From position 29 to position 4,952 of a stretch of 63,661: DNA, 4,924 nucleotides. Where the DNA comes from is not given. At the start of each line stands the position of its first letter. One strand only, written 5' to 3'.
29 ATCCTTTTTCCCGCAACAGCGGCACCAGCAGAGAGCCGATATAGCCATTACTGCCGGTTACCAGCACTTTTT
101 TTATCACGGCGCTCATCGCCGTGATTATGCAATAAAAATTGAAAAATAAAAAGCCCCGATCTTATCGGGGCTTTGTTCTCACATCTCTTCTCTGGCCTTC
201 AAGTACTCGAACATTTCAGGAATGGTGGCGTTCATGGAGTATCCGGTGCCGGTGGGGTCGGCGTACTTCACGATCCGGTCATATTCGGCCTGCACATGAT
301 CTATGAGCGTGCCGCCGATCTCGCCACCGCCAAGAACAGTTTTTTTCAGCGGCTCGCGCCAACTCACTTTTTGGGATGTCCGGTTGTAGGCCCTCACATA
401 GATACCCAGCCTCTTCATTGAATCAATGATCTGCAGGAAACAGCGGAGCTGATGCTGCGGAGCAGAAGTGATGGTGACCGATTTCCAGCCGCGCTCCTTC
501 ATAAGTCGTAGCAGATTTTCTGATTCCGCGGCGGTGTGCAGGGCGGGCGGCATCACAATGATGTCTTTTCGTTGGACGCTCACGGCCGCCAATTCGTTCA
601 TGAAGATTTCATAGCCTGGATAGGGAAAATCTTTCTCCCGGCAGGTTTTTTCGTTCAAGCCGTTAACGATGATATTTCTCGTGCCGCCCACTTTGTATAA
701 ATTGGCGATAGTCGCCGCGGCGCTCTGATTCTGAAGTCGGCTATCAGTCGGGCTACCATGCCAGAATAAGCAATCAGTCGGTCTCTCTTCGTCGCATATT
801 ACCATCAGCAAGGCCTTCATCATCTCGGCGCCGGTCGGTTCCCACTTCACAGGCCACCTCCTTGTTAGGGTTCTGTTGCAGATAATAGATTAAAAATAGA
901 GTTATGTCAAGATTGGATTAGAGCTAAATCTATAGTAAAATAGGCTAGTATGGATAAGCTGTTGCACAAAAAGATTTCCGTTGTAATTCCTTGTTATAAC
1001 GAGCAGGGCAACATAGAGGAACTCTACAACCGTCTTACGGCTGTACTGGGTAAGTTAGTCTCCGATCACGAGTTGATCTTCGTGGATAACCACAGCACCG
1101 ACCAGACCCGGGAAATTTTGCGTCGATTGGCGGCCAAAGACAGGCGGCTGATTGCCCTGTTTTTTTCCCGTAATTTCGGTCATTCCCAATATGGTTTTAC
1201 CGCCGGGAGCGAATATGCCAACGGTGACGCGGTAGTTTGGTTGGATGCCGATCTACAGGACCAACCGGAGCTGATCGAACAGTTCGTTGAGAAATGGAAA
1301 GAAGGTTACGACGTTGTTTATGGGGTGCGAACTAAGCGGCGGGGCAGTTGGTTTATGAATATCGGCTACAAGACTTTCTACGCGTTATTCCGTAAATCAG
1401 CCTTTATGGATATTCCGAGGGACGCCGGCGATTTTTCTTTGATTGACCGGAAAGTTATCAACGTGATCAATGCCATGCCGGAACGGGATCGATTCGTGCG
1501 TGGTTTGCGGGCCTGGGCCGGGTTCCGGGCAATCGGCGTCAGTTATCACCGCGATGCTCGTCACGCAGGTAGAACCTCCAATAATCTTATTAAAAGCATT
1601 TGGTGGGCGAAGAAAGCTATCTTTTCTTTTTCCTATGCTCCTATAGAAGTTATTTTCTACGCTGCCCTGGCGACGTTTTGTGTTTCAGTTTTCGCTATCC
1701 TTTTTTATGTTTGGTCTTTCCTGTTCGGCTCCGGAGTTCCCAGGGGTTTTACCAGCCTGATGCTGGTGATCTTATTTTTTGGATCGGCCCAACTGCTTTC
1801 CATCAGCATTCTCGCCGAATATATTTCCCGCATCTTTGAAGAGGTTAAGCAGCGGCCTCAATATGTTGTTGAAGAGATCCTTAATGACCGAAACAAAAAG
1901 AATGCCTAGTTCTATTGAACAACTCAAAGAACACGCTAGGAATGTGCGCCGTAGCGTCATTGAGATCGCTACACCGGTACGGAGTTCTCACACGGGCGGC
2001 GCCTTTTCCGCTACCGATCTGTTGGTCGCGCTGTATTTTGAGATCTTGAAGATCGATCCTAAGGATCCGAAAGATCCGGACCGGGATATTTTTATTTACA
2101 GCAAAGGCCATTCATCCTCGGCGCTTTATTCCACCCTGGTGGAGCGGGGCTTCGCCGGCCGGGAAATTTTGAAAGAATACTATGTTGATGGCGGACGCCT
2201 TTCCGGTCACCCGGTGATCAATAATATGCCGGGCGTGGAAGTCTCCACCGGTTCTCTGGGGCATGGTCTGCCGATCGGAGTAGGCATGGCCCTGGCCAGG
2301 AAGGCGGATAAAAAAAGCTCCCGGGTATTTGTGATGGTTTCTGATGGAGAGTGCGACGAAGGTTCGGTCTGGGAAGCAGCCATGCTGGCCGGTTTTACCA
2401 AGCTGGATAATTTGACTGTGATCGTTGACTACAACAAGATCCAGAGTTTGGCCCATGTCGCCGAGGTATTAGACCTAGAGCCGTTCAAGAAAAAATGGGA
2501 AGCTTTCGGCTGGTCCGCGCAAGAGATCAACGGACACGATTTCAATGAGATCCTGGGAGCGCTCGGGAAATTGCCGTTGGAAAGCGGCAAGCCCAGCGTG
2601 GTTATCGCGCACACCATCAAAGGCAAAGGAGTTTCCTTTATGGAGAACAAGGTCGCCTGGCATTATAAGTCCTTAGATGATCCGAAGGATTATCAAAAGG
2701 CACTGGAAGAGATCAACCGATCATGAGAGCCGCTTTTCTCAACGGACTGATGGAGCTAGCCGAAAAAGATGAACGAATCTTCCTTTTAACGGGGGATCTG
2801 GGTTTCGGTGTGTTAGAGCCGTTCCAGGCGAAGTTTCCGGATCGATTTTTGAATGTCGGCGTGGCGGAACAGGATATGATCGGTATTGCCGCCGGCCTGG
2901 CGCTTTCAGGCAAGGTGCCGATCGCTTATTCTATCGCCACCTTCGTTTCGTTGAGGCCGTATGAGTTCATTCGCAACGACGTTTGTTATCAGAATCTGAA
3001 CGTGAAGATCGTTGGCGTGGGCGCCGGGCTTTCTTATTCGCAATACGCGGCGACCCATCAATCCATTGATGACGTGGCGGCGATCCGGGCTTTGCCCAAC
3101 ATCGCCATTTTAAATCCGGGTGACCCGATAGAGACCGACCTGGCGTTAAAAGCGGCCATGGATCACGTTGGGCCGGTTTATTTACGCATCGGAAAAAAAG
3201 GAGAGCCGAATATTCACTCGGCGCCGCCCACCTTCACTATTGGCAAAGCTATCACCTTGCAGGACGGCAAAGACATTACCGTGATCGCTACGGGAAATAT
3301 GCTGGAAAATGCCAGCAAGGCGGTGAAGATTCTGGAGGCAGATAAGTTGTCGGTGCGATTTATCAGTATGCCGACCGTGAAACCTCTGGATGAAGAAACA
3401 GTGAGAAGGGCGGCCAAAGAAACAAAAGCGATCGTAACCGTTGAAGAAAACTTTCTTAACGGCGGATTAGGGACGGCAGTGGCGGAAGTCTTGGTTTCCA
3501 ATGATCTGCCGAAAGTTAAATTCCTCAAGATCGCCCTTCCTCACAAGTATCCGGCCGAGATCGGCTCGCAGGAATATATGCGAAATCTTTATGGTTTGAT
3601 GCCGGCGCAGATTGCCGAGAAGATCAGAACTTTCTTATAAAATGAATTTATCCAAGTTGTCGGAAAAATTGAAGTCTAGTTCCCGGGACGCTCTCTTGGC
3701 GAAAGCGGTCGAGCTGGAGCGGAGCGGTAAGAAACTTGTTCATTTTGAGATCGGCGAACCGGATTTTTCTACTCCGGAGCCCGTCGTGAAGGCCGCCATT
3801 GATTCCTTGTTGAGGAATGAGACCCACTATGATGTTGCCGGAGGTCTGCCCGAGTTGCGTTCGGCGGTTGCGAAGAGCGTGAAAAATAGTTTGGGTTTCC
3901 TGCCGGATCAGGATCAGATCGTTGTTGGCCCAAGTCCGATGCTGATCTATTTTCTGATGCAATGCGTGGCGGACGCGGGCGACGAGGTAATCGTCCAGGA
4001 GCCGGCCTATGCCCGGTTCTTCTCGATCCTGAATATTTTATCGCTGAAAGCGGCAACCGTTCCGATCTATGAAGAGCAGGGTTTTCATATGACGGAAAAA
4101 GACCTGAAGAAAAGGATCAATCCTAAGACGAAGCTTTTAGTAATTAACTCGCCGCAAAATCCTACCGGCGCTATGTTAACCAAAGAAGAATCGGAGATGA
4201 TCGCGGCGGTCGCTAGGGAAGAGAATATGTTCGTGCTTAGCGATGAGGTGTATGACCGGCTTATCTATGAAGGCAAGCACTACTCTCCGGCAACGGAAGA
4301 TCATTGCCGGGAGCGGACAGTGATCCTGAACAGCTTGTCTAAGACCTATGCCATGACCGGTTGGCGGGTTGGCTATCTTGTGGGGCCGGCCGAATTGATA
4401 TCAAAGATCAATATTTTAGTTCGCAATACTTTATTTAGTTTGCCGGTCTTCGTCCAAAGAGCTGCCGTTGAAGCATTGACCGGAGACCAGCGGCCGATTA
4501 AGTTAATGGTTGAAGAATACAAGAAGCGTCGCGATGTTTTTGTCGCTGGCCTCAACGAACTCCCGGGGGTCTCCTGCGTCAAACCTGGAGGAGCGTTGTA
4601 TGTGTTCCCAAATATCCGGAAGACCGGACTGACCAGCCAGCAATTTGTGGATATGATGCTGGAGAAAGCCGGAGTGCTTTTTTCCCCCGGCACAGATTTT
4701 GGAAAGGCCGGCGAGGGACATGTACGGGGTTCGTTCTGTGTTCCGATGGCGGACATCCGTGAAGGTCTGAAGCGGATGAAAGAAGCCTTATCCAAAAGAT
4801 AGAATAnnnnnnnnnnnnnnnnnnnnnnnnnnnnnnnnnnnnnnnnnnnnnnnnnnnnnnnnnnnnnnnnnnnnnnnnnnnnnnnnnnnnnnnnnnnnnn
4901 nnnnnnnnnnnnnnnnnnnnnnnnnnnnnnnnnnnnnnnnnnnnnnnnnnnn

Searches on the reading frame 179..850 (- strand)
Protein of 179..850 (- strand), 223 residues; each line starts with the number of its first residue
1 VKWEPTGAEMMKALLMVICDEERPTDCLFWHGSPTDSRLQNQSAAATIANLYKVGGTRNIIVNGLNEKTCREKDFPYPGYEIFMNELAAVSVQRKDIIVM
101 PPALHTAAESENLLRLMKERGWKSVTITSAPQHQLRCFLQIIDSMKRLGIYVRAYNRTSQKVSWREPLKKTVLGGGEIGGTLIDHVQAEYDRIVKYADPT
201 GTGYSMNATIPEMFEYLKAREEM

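Call 9: search_protein_families(library=pfam, proteins=[window:179-850:-], max_evalue=0.001)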
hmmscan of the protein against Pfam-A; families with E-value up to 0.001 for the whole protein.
window:179-850:- (223 aa): 0 families

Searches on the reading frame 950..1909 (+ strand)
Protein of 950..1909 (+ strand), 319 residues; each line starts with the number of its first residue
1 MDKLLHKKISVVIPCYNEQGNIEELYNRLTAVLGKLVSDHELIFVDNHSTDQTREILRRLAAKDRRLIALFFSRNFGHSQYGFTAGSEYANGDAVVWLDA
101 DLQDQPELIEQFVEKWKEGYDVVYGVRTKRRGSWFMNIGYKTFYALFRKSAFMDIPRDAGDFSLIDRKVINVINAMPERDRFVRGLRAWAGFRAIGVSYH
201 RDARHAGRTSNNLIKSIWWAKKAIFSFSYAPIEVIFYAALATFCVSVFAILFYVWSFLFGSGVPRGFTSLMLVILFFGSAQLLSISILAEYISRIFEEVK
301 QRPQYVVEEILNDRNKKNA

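Call 6: search_protein_families(library=pfam, proteins=[window:950-1909:+], max_evalue=0.001)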
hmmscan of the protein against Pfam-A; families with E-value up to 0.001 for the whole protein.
window:950-1909:+ (319 aa): 3 families
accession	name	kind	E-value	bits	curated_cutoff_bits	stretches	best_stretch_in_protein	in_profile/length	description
PF00535.33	Glycos_transf_2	-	2.4e-30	106.1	23.3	1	10-170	1-164/168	Glycosyl transferase family 2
PF13641.12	Glyco_tranf_2_3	-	2e-05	25.1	27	1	9-145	3-141/230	Glycosyltransferase like family 2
PF10111.15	Glyco_tranf_2_2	-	0.00017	21.6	27.3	1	10-108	1-98/276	Glycosyltransferase like family 2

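Call 30: search_protein_families(library=ncbifam, proteins=[window:950-1909:+], max_evalue=0.01)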
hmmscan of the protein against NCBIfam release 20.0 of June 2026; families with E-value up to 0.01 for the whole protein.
window:950-1909:+ (319 aa): 21 families
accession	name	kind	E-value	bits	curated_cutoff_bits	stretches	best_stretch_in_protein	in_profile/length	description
NF047588.1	GlcsyltransPgfSStrep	equivalog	5.6e-69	232.7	500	1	8-309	2-304/308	glycosyltransferase PgfS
NF007986.1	PRK10714.1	equivalog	6.4e-46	156.8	529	1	7-313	6-314/316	undecaprenyl-phosphate 4-deoxy-4-formamido-L-arabinose transferase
TIGR03937.1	PgaC_IcaA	equivalog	6.1e-15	55.1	422.3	1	7-114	45-148/407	poly-beta-1,6-N-acetyl-D-glucosamine synthase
NF047683.1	TeichurnBiosyTuaG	equivalog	6.9e-13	48.8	400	1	6-114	5-109/252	teichuronic acid biosynthesis protein TuaG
TIGR04283.1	glyco_like_mftF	equivalog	1.7e-11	44.2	182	1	9-137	1-119/221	TIGR04283 family arsenosugar biosynthesis glycosyltransferase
NF050050.1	ProtGlycPglI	equivalog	7.8e-11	41.9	500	1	8-125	3-117/306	GalNAc(5)-diNAcBac-PP-undecaprenol beta-1,3-glucosyltransferase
NF010496.0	PRK13915.1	equivalog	4.5e-09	35.8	262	1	6-113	30-139/307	glucosyl-3-phosphoglycerate synthase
NF007482.0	PRK10073.1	equivalog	1.3e-08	34.2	423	1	7-114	6-108/334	glycosyltransferase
NF041875.1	EPS_EpsD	equivalog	2.1e-08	34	370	1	9-123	1-111/325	exopolysaccharide biosynthesis glycosyltransferase EpsD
NF045692.1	OglycostaseCruG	equivalog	3.3e-08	32.9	600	1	8-123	42-160/386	2'-O-glycosyltransferase CruG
NF038302.1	EPS_HpsE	equivalog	9.2e-08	31.4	300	1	8-111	2-106/307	hormogonium polysaccharide biosynthesis glycosyltransferase HpsE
TIGR03965.1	mycofact_glyco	equivalog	4.9e-05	22.4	280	1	6-115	73-178/467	mycofactocin biosynthesis glycosyltransferase MftF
NF041394.1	GtaseAglG_Halo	equivalog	6.6e-05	22.3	440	1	8-123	2-114/304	glucosyl-dolichyl phosphate glucuronosyltransferase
TIGR04182.1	glyco_TIGR04182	equivalog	8.4e-05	22.1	325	1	9-129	2-111/293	S-layer glycoprotein N-glycosyltransferase AglJ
NF038299.1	EPS_HpsN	equivalog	0.00013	21.1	425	1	8-122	2-112/317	hormogonium polysaccharide biosynthesis glycosyltransferase HpsN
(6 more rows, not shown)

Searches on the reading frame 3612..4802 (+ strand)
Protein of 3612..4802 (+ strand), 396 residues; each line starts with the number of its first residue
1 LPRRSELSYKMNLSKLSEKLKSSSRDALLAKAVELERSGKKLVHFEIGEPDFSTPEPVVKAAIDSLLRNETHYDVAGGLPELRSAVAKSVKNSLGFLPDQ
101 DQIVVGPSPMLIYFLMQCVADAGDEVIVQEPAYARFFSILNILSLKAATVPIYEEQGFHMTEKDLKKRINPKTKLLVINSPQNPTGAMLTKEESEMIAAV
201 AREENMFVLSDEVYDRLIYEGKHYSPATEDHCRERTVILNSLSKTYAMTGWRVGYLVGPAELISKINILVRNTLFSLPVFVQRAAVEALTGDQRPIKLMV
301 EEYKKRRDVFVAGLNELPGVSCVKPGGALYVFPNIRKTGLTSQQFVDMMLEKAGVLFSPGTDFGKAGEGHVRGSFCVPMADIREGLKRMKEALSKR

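Call 6: search_protein_families(library=pfam, proteins=[window:3612-4802:+], max_evalue=0.001)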
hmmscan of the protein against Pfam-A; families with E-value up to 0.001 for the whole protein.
window:3612-4802:+ (396 aa): 2 families
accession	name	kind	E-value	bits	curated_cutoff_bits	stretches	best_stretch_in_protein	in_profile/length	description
PF00155.27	Aminotran_1_2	-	2.3e-65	221.6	19.7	1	41-388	2-360/361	Aminotransferase class I and II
PF01053.26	Cys_Met_Meta_PP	-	3.9e-05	22.8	27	1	116-213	84-175/381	Cys/Met metabolism PLP-dependent enzyme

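Call 10: search_protein_families(library=ncbifam, proteins=[window:3612-4802:+], max_evalue=0.001)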
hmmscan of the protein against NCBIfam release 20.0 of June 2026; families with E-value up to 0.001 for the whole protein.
window:3612-4802:+ (396 aa): 77 families (the best 25 are shown)
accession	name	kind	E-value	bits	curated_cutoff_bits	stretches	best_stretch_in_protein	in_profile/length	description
NF041364.1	GntC_guanitoxin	equivalog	3e-93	312.6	415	1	48-391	6-355/356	guanitoxin biosynthesis PLP-dependent (S)-gamma-hydroxy-L-arginine cyclodehydratase GntC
NF041091.1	asp_aminotase_Arch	equivalog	2.2e-88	296.6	550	1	19-392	6-374/376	aspartate aminotransferase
NF004975.0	PRK06348.1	equivalog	9.3e-87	291.5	549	1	11-391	1-381/384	pyridoxal phosphate-dependent aminotransferase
NF005816.0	PRK07682.1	equivalog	1.2e-86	290.8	620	1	10-395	3-385/390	aminotransferase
NF004770.0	PRK06108.1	subfamily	1.2e-84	284.4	422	1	22-395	18-394/396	pyridoxal phosphate-dependent aminotransferase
NF006229.0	PRK08361.1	equivalog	3.1e-80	270.1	624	1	37-395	30-390/391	aspartate aminotransferase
NF005817.0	PRK07683.1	equivalog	4e-80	269.4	575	1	34-395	22-383/387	aminotransferase A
NF004769.0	PRK06107.1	equivalog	1.8e-77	260.8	617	1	18-393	11-398/402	aspartate transaminase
NF006514.0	PRK08960.1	equivalog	1.5e-74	251.1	554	1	13-394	5-386/388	pyridoxal phosphate-dependent aminotransferase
NF006230.0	PRK08363.1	equivalog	5.8e-74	249.2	534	1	12-395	3-394/398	alanine aminotransferase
NF005744.0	PRK07568.1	subfamily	3.9e-72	243.2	389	1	11-395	1-392/398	pyridoxal phosphate-dependent aminotransferase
NF005588.0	PRK07309.1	equivalog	5.3e-70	236.3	576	1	42-394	32-387/391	pyridoxal phosphate-dependent aminotransferase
NF006756.0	PRK09276.1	subfamily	4.7e-69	233.2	507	1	33-391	24-384/387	LL-diaminopimelate aminotransferase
TIGR03540.1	DapC_direct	equivalog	8.5e-69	232.3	593.25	1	34-391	23-382/383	LL-diaminopimelate aminotransferase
NF005601.0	PRK07337.1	equivalog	3.1e-67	227.4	496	1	24-393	19-392/394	pyridoxal phosphate-dependent aminotransferase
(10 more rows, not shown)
